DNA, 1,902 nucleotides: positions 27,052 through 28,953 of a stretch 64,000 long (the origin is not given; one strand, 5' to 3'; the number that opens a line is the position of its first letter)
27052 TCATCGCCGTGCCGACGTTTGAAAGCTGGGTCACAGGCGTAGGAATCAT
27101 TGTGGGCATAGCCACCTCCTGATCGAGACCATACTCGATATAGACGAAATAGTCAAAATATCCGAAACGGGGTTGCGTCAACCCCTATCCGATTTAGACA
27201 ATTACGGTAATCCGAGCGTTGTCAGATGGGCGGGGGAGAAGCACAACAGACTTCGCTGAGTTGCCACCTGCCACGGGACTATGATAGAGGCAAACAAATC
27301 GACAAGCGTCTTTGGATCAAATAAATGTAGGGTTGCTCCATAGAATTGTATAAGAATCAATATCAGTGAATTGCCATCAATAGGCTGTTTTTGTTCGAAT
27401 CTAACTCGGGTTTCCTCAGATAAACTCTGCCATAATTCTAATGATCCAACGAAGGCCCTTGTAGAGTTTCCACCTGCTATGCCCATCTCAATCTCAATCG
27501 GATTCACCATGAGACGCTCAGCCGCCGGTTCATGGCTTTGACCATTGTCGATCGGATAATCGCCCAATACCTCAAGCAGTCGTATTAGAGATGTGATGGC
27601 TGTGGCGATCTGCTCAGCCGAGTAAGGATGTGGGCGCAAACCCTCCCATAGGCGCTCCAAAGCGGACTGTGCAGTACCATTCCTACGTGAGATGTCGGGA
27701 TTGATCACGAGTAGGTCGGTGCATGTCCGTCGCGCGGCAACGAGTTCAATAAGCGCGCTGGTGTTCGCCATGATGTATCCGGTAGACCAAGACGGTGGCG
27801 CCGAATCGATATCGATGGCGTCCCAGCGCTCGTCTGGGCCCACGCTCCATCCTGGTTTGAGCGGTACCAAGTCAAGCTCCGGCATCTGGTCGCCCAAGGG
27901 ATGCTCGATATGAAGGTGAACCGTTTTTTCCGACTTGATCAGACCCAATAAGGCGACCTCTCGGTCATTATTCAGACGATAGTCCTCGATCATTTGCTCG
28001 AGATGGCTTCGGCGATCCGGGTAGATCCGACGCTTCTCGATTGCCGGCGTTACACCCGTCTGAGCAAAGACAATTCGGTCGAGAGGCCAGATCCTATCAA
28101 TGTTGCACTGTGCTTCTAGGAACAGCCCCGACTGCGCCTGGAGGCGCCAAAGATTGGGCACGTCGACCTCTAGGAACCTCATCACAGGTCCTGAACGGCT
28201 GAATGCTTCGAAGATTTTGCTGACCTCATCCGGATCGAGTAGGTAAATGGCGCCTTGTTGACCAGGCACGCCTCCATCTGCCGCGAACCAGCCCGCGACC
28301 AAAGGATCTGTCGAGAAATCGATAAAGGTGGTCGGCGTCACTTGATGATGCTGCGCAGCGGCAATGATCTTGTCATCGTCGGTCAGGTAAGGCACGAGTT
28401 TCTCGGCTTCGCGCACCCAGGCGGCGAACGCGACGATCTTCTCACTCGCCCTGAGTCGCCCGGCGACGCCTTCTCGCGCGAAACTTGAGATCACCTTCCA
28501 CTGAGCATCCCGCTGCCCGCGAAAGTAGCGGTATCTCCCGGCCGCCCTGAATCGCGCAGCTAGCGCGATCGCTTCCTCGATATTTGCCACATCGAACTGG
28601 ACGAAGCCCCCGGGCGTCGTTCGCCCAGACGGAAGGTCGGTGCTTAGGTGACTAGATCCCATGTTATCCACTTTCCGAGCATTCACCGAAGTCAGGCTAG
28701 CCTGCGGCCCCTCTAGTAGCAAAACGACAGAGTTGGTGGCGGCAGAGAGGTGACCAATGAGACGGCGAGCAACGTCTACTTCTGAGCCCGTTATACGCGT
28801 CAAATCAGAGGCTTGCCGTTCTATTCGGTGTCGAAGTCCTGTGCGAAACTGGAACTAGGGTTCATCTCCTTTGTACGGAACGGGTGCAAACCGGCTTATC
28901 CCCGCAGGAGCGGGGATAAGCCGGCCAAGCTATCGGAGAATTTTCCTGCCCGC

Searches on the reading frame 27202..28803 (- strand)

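Call 30: search_protein_families(library=pfam, proteins=[window:27202-28803:-], max_evalue=0.001)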
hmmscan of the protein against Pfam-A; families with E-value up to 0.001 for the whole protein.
window:27202-28803:- (533 aa): 1 family
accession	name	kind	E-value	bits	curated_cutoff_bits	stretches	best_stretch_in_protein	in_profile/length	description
PF08867.16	FRG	-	3.1e-13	50.9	25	1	93-176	4-87/94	FRG domain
